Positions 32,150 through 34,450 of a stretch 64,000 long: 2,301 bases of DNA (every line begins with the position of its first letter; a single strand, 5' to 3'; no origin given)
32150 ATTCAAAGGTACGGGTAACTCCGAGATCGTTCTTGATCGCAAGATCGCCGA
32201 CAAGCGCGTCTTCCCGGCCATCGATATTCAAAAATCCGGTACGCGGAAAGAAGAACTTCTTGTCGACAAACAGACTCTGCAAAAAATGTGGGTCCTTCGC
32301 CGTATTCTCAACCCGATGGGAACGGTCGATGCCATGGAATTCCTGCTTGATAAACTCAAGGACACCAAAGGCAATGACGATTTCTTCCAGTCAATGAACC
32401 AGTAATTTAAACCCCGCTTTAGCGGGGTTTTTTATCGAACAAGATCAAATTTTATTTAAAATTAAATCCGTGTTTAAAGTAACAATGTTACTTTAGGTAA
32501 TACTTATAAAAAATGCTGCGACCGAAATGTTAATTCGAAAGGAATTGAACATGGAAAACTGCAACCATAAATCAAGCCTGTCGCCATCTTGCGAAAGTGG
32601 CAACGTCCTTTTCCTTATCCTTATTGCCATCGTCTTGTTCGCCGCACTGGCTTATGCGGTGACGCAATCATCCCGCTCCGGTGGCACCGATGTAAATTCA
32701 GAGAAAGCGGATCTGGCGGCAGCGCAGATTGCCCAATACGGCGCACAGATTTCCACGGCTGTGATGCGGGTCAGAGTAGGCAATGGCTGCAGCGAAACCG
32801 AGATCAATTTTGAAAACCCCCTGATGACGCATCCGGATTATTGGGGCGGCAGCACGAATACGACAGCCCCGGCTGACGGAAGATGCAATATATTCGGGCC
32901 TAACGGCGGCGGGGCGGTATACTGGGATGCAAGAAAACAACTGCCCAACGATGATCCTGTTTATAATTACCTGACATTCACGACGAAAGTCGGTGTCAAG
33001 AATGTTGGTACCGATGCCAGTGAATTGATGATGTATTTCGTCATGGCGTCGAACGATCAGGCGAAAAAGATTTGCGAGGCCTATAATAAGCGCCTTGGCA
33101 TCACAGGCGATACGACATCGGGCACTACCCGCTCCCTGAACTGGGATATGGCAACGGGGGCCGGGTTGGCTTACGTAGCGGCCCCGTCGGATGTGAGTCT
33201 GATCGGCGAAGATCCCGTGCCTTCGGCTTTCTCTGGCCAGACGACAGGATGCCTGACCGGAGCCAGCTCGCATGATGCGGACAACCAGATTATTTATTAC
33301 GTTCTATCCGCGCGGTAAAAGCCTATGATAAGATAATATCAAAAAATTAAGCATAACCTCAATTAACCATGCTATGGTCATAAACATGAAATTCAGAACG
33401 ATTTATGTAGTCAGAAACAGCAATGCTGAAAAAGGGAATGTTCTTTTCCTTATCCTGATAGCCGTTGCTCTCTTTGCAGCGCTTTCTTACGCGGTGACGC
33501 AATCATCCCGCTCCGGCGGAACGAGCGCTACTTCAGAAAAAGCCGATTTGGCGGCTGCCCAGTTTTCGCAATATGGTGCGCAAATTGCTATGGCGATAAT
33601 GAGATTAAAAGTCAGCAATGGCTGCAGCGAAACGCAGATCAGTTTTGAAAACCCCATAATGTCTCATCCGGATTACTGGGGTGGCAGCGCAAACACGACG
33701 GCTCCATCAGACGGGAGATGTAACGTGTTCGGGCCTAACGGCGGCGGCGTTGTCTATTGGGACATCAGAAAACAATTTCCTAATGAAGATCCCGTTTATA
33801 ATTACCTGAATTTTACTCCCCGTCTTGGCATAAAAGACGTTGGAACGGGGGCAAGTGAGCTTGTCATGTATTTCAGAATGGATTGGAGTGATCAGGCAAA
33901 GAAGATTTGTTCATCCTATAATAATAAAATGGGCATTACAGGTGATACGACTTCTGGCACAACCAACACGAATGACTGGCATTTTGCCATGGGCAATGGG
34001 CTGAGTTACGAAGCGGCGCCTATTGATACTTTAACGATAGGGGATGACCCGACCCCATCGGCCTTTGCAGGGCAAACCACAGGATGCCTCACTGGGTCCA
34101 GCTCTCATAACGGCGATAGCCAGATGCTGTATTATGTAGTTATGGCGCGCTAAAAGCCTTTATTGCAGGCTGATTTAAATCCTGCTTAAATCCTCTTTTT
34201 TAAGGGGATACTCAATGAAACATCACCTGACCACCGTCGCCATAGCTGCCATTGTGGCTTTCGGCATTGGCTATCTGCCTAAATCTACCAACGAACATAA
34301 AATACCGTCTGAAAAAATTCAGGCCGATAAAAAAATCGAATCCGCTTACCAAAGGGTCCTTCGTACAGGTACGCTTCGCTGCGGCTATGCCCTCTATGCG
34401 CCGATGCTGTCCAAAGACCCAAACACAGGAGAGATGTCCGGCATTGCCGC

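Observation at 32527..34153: Tandem pilin-like paralogs with a non-canonical N-terminal hydrophobic segment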

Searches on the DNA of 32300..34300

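Call 67: search_rna_families(source=window, start=32300, end=34300, threshold=evalue, max_evalue=1)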
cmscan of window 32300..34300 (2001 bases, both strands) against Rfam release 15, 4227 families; matches with E-value up to 1: 9.
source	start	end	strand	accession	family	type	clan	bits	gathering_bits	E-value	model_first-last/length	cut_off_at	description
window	32376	32457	+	RF01770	rimP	Cis-reg; leader;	-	29.9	47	0.025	1-102/102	no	Gammaprotebacteria rimP leader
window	32401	32467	-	RF02064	STnc370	Gene; sRNA;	-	27.2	54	0.68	1-71/71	no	Enterobacterial sRNA STnc370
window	32403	32530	-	RF02073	STnc260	Gene; sRNA;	-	27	100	0.26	1-176/176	no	Salmonella enterica sRNA STnc260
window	32322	32431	+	RF00195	RsmY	Gene; sRNA;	CL00106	25.9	57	0.00086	1-121/121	no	RsmY RNA family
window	32404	32471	-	RF00512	Leu_leader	Cis-reg; leader;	-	23.5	50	0.054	1-148/148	no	Leucine operon leader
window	32342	32435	+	RF00513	Trp_leader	Cis-reg; leader;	-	21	41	0.32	1-100/100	no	Tryptophan operon leader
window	32370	32431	+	RF01393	isrJ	Gene; sRNA;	-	20.5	37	0.79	1-75/75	no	isrJ Hfq binding RNA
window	32332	32433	+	RF01400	istR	Gene; antitoxin;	-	18.8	45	0.79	1-130/130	no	istR Hfq binding RNA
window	32386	32435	+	RF02837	anti-hemB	Gene; sRNA;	-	17.2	49.5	0.66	1-81/81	no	Burkholderia RNA 7 (anti-hemB)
